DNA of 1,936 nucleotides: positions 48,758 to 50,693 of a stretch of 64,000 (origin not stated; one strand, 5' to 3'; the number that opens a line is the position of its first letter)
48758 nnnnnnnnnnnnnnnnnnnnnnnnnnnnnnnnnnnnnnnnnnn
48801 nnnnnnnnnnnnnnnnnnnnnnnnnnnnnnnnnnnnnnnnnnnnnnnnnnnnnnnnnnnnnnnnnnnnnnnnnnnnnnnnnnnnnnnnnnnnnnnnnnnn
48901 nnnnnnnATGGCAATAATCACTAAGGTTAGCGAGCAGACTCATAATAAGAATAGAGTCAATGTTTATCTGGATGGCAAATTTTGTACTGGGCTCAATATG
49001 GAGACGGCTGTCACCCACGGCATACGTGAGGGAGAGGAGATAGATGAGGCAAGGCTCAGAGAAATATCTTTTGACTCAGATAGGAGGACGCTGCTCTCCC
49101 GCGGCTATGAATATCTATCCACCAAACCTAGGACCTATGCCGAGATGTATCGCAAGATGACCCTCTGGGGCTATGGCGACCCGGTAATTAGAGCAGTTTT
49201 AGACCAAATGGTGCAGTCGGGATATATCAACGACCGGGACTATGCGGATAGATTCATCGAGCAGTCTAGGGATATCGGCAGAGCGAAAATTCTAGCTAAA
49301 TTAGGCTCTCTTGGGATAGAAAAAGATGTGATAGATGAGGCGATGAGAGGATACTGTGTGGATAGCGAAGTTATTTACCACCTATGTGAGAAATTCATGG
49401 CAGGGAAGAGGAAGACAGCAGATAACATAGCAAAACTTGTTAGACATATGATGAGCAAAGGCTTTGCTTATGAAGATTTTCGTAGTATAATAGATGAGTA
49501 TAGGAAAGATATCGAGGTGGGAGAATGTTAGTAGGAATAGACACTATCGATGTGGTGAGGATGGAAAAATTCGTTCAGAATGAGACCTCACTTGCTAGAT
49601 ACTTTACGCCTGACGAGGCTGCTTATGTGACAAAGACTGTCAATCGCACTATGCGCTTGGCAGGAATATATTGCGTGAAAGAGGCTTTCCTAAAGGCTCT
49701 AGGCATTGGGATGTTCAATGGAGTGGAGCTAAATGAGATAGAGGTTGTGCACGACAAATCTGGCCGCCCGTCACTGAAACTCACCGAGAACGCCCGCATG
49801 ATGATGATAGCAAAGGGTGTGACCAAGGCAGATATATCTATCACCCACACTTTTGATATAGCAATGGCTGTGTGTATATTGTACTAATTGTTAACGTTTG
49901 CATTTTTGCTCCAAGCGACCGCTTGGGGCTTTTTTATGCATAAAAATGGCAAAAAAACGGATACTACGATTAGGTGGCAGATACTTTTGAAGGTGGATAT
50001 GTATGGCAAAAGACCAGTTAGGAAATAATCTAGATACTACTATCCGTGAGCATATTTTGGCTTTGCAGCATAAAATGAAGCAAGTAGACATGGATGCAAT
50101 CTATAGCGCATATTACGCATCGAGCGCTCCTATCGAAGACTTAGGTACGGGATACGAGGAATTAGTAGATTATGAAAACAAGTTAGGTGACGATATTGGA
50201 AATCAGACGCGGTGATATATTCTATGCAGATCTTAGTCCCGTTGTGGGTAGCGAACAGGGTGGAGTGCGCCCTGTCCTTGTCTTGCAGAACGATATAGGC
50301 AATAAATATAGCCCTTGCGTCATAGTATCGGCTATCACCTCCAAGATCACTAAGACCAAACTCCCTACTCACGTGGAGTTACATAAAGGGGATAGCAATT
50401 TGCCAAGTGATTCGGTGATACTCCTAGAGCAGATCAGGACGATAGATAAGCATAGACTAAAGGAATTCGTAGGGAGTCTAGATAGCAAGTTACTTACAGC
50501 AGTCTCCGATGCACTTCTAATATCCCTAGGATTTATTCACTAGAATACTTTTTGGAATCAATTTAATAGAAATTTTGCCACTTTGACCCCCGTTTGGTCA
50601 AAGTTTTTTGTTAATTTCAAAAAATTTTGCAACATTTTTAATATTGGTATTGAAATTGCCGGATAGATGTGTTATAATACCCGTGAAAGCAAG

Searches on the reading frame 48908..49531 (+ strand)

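Call 48: search_protein_families(library=pfam, proteins=[window:48908-49531:+], max_evalue=0.001)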
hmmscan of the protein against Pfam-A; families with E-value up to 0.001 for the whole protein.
window:48908-49531:+ (207 aa): 3 families
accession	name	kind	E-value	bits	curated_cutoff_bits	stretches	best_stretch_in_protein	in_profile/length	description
PF21982.2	RecX_HTH1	-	3.5e-10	40.1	26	1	65-100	4-39/40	RecX, first three-helix domain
PF21981.2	RecX_HTH3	-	9e-06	26.2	26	1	154-194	5-47/48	RecX, third three-helix domain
PF02631.22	RecX_HTH2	-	0.00047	20.8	26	0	108-146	1-42/42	RecX, second three-helix domain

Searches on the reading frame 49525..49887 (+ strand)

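Call 48: search_protein_families(library=pfam, proteins=[window:49525-49887:+], max_evalue=0.001)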
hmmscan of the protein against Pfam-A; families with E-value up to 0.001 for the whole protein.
window:49525-49887:+ (120 aa): 1 family
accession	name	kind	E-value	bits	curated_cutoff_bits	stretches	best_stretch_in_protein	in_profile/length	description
PF01648.25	ACPS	-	1.1e-14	54.8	25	1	3-94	2-96/111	4'-phosphopantetheinyl transferase superfamily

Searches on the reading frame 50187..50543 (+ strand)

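Call 48: search_protein_families(library=pfam, proteins=[window:50187-50543:+], max_evalue=0.001)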
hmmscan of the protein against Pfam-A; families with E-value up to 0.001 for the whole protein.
window:50187-50543:+ (118 aa): 1 family
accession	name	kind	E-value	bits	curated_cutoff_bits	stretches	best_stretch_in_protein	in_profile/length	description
PF02452.23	PemK_toxin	-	3.6e-35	120.9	23.1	1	7-113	1-108/109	PemK-like, MazF-like toxin of type II toxin-antitoxin system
